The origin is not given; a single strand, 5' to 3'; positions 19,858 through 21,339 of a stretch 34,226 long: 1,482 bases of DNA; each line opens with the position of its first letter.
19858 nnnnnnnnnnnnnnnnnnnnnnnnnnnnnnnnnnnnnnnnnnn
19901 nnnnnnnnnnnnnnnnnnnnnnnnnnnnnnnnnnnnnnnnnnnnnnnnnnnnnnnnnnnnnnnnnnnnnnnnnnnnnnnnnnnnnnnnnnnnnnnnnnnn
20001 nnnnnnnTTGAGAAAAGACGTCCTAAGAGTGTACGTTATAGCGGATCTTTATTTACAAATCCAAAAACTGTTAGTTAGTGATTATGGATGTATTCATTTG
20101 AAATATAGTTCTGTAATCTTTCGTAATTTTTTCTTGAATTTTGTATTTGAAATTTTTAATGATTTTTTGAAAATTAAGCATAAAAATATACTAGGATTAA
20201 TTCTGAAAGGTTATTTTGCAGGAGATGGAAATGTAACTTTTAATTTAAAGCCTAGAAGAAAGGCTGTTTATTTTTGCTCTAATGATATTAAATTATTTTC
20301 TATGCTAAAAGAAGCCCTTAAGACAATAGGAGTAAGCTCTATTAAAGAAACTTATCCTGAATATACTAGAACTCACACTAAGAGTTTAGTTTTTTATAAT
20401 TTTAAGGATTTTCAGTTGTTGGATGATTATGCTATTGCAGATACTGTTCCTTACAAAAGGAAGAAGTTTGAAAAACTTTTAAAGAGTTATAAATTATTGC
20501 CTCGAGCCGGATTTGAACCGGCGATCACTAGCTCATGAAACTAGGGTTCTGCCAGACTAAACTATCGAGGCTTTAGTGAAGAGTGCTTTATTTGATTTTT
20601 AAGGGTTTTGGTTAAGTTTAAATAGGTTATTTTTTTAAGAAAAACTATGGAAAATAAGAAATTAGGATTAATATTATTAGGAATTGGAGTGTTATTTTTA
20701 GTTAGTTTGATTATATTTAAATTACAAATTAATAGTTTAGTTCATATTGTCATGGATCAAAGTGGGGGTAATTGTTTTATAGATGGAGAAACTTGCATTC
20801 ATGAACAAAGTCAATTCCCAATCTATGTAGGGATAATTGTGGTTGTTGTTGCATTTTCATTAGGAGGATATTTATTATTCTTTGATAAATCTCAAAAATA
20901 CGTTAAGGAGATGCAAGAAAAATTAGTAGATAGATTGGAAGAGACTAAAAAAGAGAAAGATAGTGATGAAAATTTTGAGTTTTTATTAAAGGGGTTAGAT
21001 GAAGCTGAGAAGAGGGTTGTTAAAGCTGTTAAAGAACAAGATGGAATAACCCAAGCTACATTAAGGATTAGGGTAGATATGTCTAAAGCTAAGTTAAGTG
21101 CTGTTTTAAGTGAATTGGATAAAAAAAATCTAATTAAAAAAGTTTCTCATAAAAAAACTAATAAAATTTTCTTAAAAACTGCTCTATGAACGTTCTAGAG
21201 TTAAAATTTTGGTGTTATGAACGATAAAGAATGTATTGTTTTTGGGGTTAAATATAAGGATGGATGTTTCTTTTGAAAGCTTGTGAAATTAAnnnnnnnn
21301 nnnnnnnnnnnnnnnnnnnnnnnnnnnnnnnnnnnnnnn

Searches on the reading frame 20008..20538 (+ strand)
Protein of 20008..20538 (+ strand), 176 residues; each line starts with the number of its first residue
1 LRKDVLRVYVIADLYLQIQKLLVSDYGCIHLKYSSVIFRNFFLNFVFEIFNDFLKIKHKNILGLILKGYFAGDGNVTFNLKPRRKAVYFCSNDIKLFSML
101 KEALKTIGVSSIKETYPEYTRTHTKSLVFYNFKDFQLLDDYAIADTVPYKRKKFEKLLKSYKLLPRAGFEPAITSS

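Call 9: search_protein_families(library=pfam, proteins=[window:20008-20538:+], max_evalue=0.01)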
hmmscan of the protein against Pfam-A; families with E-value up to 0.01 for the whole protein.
window:20008-20538:+ (176 aa): 1 family
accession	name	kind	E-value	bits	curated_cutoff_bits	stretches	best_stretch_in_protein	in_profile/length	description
PF14528.11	LAGLIDADG_3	-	2.2e-05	25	22.5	1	65-128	6-67/82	LAGLIDADG-like domain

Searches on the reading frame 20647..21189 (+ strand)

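Call 30: search_protein_families(library=pfam, proteins=[window:20647-21189:+], max_evalue=0.01)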
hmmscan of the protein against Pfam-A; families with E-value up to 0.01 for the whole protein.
window:20647-21189:+ (180 aa): 7 families
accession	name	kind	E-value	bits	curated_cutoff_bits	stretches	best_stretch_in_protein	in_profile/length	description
PF24034.1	DUF7343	-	1.5e-09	38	27.6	1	119-176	3-61/62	Domain of unknown function (DUF7343)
PF12802.13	MarR_2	-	0.0009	19.8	27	1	116-168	2-55/61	MarR family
PF13412.12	HTH_24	-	0.0019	18.2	21.9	1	117-164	1-48/48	Winged helix-turn-helix DNA-binding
PF01047.28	MarR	-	0.0042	17.4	24.6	1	123-169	7-53/59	MarR family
PF03297.21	Ribosomal_S25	-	0.0059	17.3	28.8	1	118-177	41-100/101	S25 ribosomal protein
PF04182.18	B-block_TFIIIC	-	0.0064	17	22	0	131-171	16-56/73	B-block binding subunit of TFIIIC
PF05158.18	RNA_pol_Rpc34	-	0.0077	16.1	28.4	1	116-177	81-146/332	RNA polymerase Rpc34 subunit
